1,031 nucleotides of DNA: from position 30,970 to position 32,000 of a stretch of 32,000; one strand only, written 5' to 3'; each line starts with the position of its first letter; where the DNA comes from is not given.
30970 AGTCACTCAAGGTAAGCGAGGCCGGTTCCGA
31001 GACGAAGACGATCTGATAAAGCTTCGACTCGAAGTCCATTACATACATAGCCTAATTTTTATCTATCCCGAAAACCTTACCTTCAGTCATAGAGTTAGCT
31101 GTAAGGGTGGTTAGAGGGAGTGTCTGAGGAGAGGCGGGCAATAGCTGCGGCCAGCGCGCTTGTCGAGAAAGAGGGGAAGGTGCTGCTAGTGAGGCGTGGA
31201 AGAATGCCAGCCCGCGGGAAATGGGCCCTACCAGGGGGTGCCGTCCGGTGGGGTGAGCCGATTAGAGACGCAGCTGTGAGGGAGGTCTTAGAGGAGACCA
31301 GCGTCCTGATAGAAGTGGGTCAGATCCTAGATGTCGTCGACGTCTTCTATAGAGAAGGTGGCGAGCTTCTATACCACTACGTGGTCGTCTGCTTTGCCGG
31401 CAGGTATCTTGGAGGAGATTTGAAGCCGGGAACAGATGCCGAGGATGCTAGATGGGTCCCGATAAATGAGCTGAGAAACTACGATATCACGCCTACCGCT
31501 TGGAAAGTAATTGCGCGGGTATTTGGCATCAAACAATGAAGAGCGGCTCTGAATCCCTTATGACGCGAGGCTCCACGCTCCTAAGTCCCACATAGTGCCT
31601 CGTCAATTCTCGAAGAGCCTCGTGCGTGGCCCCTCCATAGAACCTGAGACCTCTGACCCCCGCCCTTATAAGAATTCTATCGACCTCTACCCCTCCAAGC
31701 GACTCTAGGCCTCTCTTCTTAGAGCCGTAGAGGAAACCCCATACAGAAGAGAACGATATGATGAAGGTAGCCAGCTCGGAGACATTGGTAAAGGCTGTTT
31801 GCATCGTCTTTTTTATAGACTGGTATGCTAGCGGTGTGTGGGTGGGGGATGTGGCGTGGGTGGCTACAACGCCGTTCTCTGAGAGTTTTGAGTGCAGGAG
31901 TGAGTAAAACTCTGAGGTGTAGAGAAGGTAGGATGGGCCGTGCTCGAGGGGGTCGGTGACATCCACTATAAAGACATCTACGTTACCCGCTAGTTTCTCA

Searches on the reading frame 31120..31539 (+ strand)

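Call 28: search_protein_families(library=pfam, proteins=[window:31120-31539:+], max_evalue=0.001)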
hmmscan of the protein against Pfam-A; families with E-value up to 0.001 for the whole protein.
window:31120-31539:+ (139 aa): 2 families
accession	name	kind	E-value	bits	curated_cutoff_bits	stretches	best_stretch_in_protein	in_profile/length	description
PF00293.34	NUDIX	-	2.1e-24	86.5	21.1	1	8-133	4-133/134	NUDIX domain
PF14815.12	NUDIX_4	-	7e-05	23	35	1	14-131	5-111/113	NUDIX domain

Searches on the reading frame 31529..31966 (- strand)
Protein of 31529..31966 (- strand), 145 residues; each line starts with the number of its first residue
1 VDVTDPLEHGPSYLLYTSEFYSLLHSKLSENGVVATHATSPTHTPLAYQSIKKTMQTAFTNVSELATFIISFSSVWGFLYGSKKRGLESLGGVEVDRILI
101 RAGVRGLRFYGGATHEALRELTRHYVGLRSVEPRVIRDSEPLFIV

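Call 28: search_protein_families(library=pfam, proteins=[window:31529-31966:-], max_evalue=0.001)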
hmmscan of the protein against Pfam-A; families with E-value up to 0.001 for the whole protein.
window:31529-31966:- (145 aa): 1 family
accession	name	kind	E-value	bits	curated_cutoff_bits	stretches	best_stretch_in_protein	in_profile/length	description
PF01564.23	Spermine_synth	-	3.2e-08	33.8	22.9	1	2-84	98-179/186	Spermine/spermidine synthase domain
